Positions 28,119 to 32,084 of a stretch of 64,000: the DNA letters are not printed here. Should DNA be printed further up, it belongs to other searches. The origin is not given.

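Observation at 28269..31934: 1221-aa lipoprotein joining a hydrazine-synthase-alpha-like propeller, two haem-c motifs and a carbohydrate-binding discoidin domain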

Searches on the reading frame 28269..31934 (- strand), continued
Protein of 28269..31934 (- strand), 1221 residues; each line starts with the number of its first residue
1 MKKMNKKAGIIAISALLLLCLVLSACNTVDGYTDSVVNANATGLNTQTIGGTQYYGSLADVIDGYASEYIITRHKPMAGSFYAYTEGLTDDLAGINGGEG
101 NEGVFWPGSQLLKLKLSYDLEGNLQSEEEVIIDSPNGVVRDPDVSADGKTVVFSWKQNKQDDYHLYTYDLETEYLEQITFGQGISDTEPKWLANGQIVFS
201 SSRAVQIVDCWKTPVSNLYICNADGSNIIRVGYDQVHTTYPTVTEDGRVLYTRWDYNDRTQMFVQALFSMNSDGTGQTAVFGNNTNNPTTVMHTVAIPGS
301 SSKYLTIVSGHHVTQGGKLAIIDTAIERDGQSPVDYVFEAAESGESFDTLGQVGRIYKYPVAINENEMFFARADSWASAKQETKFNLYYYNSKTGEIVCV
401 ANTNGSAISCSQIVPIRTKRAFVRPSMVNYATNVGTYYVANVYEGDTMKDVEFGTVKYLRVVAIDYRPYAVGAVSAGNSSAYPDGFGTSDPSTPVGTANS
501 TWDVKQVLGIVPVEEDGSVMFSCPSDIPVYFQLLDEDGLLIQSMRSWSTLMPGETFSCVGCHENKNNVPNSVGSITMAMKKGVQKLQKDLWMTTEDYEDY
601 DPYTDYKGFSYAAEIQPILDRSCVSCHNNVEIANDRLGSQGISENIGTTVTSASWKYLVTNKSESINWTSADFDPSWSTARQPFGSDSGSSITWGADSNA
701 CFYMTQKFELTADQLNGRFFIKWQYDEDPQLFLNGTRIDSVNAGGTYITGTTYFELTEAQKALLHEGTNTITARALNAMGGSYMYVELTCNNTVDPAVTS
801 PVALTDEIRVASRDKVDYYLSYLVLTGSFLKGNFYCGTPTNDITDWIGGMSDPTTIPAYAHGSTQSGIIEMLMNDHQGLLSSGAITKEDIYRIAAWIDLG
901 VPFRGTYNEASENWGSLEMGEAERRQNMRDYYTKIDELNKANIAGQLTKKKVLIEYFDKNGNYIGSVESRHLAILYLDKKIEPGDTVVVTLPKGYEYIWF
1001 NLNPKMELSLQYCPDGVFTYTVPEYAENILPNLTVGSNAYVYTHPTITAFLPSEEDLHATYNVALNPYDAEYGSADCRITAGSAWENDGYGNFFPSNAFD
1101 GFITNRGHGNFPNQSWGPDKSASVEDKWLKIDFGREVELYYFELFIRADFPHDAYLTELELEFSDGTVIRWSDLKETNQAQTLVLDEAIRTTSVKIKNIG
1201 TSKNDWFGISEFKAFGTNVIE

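Call 9: find_homologous_proteins(query=window:28269-31934:-, max_evalue=0.00001)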
Query window:28269-31934:- (1221 aa): 1272 proteins with E <= 0.00001 among 8000 candidates; the best 120 are listed.
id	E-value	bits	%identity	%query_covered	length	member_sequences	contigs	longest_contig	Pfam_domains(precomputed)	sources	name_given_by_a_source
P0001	0.0e+0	2835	100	100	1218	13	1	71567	PF00754.32,PF26549.1,PF18582.7,PF07676.19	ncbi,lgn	-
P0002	0.0e+0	2466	85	100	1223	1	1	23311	PF00754.32,PF26549.1,PF18582.7,PF24135.2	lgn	-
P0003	0.0e+0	2441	85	100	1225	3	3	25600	PF00754.32,PF26549.1,PF18582.7,PF24135.2,PF07676.19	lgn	-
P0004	0.0e+0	2436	83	100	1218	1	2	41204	PF00754.32,PF26549.1,PF18582.7,PF24135.2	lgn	-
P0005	0.0e+0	2401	83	100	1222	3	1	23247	PF00754.32,PF26549.1,PF18582.7,PF24135.2,PF07676.19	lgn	-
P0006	0.0e+0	2400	83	100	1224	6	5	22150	PF00754.32,PF26549.1,PF18582.7,PF26550.2,PF24135.2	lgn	-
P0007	0.0e+0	2385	82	100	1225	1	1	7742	PF00754.32,PF26549.1,PF18582.7,PF24135.2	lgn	-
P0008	0.0e+0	2322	80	100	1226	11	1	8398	PF00754.32,PF26549.1,PF18582.7,PF24135.2,PF07676.19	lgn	-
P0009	0.0e+0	1950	69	100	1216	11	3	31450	PF00754.32,PF26549.1,PF18582.7,PF26550.2,PF24135.2,PF07676.19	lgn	-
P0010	0.0e+0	1851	66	100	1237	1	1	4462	PF26549.1,PF18582.7,PF24135.2,PF07676.19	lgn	-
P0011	0.0e+0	1807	65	100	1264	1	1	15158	PF00754.32,PF26549.1,PF18582.7,PF07676.19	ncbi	-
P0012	0.0e+0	1798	66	100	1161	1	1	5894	PF00754.32,PF26549.1,PF18582.7,PF26550.2,PF24135.2,PF07676.19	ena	-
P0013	0.0e+0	1776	64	100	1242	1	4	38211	PF00754.32,PF26549.1,PF18582.7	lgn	-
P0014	0.0e+0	1767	62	100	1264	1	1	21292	PF26549.1,PF18582.7,PF26550.2,PF24135.2,PF07676.19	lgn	-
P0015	0.0e+0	1200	48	99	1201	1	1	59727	PF26549.1,PF18582.7,PF07676.19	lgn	-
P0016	0.0e+0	1170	61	50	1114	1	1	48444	PF00754.32,PF26549.1,PF18582.7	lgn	-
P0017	0.0e+0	1150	52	58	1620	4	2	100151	PF00754.32,PF26549.1,PF18582.7,PF24135.2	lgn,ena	-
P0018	0.0e+0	1137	48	60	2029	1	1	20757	PF00754.32,PF26549.1,PF18582.7,PF22633.4,PF02368.25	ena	-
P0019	0.0e+0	1134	47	64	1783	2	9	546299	PF00754.32,PF26549.1,PF18582.7,PF00404.25,PF22633.4,PF25856.2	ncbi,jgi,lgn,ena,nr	ncbi:MAG: hypothetical protein E7254_01770 [Lachnospiraceae bacterium]|nr:hypothetical protein [Lach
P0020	0.0e+0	1128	47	64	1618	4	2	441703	PF00754.32,PF26549.1,PF18582.7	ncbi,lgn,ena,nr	ncbi:MAG TPA: hypothetical protein GXX17_06340 [Clostridiales bacterium]|nr:hypothetical protein [Cl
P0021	0.0e+0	1122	49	58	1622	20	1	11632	PF00754.32,PF26549.1,PF18582.7,PF24135.2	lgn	-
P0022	0.0e+0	1113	46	67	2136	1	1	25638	PF26549.1,PF18582.7,PF02368.25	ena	-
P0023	0.0e+0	1109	47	64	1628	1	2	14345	PF00754.32,PF26549.1,PF18582.7,PF22633.4,PF24135.2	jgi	-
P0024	0.0e+0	1104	45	100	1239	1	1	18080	PF18582.7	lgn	-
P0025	0.0e+0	1100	47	64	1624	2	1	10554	PF00754.32,PF26549.1,PF18582.7,PF22633.4,PF24135.2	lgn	-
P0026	0.0e+0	1096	46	95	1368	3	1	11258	PF00754.32,PF26549.1,PF18582.7,PF22633.4,PF24135.2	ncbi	-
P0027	0.0e+0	1080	46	60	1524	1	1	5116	PF18582.7,PF07676.19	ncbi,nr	ncbi:MAG: hypothetical protein K0R90_1331, partial [Oscillospiraceae bacterium]|nr:hypothetical prot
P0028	0.0e+0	1077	46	95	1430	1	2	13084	PF26549.1,PF18582.7,PF00404.25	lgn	-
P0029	0.0e+0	1049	44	99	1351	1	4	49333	PF00754.32,PF18582.7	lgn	-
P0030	0.0e+0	1043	44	95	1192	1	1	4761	PF00754.32,PF18582.7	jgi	jgi:hypothetical protein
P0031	0.0e+0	1031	45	63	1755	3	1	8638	PF00754.32,PF26549.1,PF18582.7,PF00404.25,PF07523.19,PF22359.3,PF02368.25,PF26918.1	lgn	-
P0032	0.0e+0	1029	44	95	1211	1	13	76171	PF00754.32,PF26549.1,PF18582.7,PF24135.2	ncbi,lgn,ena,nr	ncbi:MAG TPA: hypothetical protein H9671_04035 [Firmicutes bacterium]|nr:hypothetical protein [Bacil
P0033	0.0e+0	1024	43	100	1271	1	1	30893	PF13364.13,PF26549.1,PF18582.7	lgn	-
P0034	0.0e+0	1022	43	95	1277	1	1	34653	PF00754.32,PF26549.1,PF18582.7,PF22633.4,PF24135.2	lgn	-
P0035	0.0e+0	1021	44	100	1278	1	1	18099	PF18582.7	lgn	-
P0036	0.0e+0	1018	47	64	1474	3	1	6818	PF26549.1,PF18582.7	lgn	-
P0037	0.0e+0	1016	53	57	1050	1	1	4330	PF26549.1,PF18582.7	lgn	-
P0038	0.0e+0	1013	49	61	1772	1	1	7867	PF26549.1,PF18582.7,PF00404.25,PF26550.2,PF07676.19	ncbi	-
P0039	1.2e-297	1008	43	99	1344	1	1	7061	PF26549.1,PF18582.7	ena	-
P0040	1.5e-297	1008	43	99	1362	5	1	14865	PF00754.32,PF26549.1,PF18582.7,PF24135.2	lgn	-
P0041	6.4e-297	1006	43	99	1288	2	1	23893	PF00754.32,PF18582.7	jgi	-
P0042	3.1e-296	1004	47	63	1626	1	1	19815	PF26549.1,PF18582.7,PF07676.19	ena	-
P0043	2.5e-295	1001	44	64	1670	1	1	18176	PF00754.32,PF26549.1,PF18582.7,PF00404.25,PF02368.25,PF24135.2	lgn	-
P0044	2.7e-295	1001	42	99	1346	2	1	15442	PF26549.1,PF18582.7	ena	-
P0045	2.1e-294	998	46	64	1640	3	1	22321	PF18582.7,PF00404.25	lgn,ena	-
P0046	4.4e-294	997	46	60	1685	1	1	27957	PF00754.32,PF18582.7,PF00404.25,PF07523.19,PF22359.3,PF02368.25,PF26918.1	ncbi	-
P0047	9.5e-293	992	46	60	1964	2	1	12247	PF00754.32,PF26549.1,PF18582.7,PF24135.2,PF07554.20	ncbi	-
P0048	1.2e-292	992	42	100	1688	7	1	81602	PF00754.32,PF18582.7,PF00404.25,PF24135.2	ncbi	-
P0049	4.4e-292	990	45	65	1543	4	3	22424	PF18582.7,PF07523.19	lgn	-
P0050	8.1e-292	989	48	64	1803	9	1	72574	PF26549.1,PF18582.7,PF16342.11,PF07554.20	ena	-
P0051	1.6e-291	988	42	100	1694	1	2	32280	PF18582.7,PF24135.2,PF07554.20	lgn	-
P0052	1.7e-290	985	47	60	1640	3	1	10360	PF18582.7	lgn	-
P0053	3.6e-289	980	42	100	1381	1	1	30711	PF00754.32,PF26549.1,PF18582.7,PF24135.2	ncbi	-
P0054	3.6e-289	980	44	66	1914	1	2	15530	PF00754.32,PF26549.1,PF18582.7,PF00404.25,PF22633.4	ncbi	-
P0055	7.5e-289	979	47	62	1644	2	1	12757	PF18582.7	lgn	-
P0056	2.2e-288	978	44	64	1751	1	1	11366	PF18582.7,PF00404.25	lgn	-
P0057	6.8e-288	976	48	58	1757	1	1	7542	PF00754.32,PF26549.1,PF18582.7,PF00404.25,PF22633.4,PF00036.39,PF24135.2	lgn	-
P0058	1.8e-287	975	47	61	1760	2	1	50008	PF00754.32,PF26549.1,PF18582.7,PF00404.25,PF22633.4,PF14200.13,PF24135.2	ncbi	-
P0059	1.1e-285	969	42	98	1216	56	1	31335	PF26549.1,PF18582.7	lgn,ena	-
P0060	7.7e-285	966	46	64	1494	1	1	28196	PF00754.32,PF26549.1,PF18582.7,PF00404.25,PF22633.4,PF07676.19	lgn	-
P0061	2.7e-284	964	43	94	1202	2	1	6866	PF00754.32,PF26549.1,PF18582.7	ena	-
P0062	1.5e-283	962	42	99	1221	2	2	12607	PF26549.1,PF18582.7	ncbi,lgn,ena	-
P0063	2.5e-283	961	47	58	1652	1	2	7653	PF18582.7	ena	-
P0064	1.8e-282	958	42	95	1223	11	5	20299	PF26549.1,PF18582.7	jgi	-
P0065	9.2e-282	956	42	95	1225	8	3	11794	PF26549.1,PF18582.7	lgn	-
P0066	3.9e-281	954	41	99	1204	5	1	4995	PF00754.32,PF26549.1,PF18582.7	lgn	-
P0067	6.5e-281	953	44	64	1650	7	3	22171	PF02837.25,PF18582.7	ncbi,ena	-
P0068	7.7e-281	953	49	56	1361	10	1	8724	PF26549.1,PF18582.7,PF07676.19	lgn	-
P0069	2.8e-280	951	39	99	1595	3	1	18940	PF00754.32,PF26549.1,PF18582.7,PF00404.25,PF22633.4,PF24135.2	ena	-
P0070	7.2e-280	950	51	49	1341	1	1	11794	PF26549.1,PF18582.7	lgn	-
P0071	4.0e-279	947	45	63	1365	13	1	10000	PF26549.1,PF18582.7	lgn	-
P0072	5.0e-279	947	44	60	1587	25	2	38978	PF18582.7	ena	-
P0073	5.1e-279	947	50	52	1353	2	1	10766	PF26549.1,PF18582.7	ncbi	ncbi:MAG: hypothetical protein ACI4XJ_07430 [Eubacteriales bacterium]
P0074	1.0e-278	946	45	60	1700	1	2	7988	PF26549.1,PF18582.7,PF22359.3,PF02368.25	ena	-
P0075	3.2e-278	944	44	64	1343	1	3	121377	PF26549.1,PF18582.7,PF07676.19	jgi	-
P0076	8.3e-277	939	41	99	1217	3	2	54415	PF26549.1,PF18582.7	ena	-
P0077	9.8e-277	939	42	95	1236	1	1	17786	PF00754.32,PF26549.1,PF18582.7,PF24135.2,PF07676.19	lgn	-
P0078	1.5e-276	939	41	100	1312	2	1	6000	PF26549.1,PF18582.7,PF00404.25,PF07676.19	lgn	-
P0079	5.6e-276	937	52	51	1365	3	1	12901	PF26549.1,PF18582.7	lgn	-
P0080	1.9e-275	935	47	56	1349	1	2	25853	PF26549.1,PF18582.7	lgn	-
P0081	2.2e-275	935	42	95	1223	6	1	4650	PF00754.32,PF26549.1,PF18582.7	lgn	-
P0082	6.3e-275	933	40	99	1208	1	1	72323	PF26549.1,PF18582.7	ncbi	-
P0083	1.3e-274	932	41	95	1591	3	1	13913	PF00754.32,PF18582.7,PF00404.25,PF22633.4,PF24135.2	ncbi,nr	ncbi:MAG: discoidin domain-containing protein [Clostridia bacterium]|nr:discoidin domain-containing 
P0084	1.6e-274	932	51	51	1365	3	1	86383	PF00754.32,PF26549.1,PF18582.7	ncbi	-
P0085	3.9e-274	931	50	52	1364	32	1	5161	PF26549.1,PF18582.7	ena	-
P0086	9.5e-274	929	45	64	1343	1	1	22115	PF26549.1,PF18582.7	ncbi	-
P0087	1.9e-273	928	46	59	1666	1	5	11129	PF18582.7,PF07554.20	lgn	-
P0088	2.3e-273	928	48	56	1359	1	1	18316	PF26549.1,PF18582.7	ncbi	-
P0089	3.6e-273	927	47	56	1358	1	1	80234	PF26549.1,PF18582.7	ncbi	-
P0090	7.3e-273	926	45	62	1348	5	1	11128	PF26549.1,PF18582.7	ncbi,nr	ncbi:MAG: hypothetical protein IJ037_09450 [Clostridia bacterium]|nr:hypothetical protein [Clostridi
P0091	9.8e-273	926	41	95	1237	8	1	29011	PF00754.32,PF26549.1,PF18582.7,PF22633.4,PF24135.2,PF07676.19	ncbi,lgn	-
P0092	1.5e-272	925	50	52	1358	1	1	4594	PF26549.1,PF18582.7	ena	-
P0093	1.8e-272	925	49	48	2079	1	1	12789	PF00754.32,PF26549.1,PF18582.7,PF00404.25,PF22633.4,PF24135.2,PF07676.19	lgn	-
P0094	6.3e-272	923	41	99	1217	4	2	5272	PF00754.32,PF26549.1,PF18582.7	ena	-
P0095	9.3e-272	923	43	65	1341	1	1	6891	PF26549.1,PF18582.7,PF24135.2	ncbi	-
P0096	1.4e-271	922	41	94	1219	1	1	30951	PF26549.1,PF18582.7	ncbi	-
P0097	3.7e-271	921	53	47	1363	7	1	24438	PF26549.1,PF18582.7,PF07676.19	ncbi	-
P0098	6.0e-271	920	39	65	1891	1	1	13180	PF00754.32,PF26549.1,PF18582.7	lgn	-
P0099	6.5e-271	920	39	99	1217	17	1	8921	PF00754.32,PF26549.1,PF18582.7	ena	-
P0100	6.6e-271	920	49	54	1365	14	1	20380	PF00754.32,PF26549.1,PF18582.7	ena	-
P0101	7.8e-271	920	40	100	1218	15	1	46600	PF26549.1,PF18582.7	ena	-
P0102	8.2e-271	920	42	65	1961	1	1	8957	PF26182.1,PF26549.1,PF18582.7,PF21461.4,PF22359.3,PF02368.25,PF07676.19,PF26918.1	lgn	-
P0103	3.1e-270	918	41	94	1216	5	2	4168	PF26549.1,PF18582.7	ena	-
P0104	4.7e-270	917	41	95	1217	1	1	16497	PF26549.1,PF18582.7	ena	-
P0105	4.1e-269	914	41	95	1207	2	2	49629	PF26549.1,PF18582.7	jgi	-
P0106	4.8e-269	914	39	99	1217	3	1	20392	PF00754.32,PF26549.1,PF18582.7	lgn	-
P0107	1.8e-268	912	46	51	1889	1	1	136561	PF00754.32,PF26549.1,PF18582.7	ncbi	-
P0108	2.1e-268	912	45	63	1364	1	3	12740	PF18582.7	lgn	-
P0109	2.8e-268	911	40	99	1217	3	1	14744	PF26549.1,PF18582.7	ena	-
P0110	5.0e-268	910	50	52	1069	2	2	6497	PF26549.1,PF18582.7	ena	-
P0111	5.5e-268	910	52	51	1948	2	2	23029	PF00754.32,PF18582.7,PF22633.4,PF24135.2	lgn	-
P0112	1.1e-267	909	44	59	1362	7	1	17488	PF26549.1,PF18582.7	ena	-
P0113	1.8e-267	909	44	63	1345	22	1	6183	PF26549.1,PF18582.7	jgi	-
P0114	1.9e-267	908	41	95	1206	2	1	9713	PF26549.1,PF18582.7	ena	-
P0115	8.5e-267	906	42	64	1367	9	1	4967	PF18582.7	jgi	jgi:hypothetical protein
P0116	5.0e-266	904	40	100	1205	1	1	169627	PF26549.1,PF18582.7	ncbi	-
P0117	1.9e-265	902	52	46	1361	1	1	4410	PF26549.1,PF18582.7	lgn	-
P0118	2.6e-265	901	39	99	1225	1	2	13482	PF00754.32,PF18582.7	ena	-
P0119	4.3e-265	901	40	99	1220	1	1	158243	PF26549.1,PF18582.7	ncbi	-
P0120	4.8e-265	901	44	60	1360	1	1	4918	PF18582.7,PF24135.2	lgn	-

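Call 16: find_encoding_contigs(protein=P0001, flank=10000, max_places=4)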
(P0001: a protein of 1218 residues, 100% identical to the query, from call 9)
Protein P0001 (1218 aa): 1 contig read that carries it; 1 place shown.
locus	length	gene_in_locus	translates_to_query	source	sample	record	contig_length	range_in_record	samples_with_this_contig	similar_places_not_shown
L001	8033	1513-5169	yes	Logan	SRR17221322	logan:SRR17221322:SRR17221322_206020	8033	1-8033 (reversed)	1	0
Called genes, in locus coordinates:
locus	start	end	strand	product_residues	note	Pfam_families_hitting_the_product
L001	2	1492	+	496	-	?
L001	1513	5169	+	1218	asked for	PF07676:PD40 (faint), PF26549:Tricorn_N (weak), PF18582:HZS_alpha, PF00754:F5_F8_type_C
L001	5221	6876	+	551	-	PF13620:CarboxypepD_reg, PF13715:CarbopepD_reg_2, PF16371:MetallophosN (faint), PF13620:CarboxypepD_reg (weak)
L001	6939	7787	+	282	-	-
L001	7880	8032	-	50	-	?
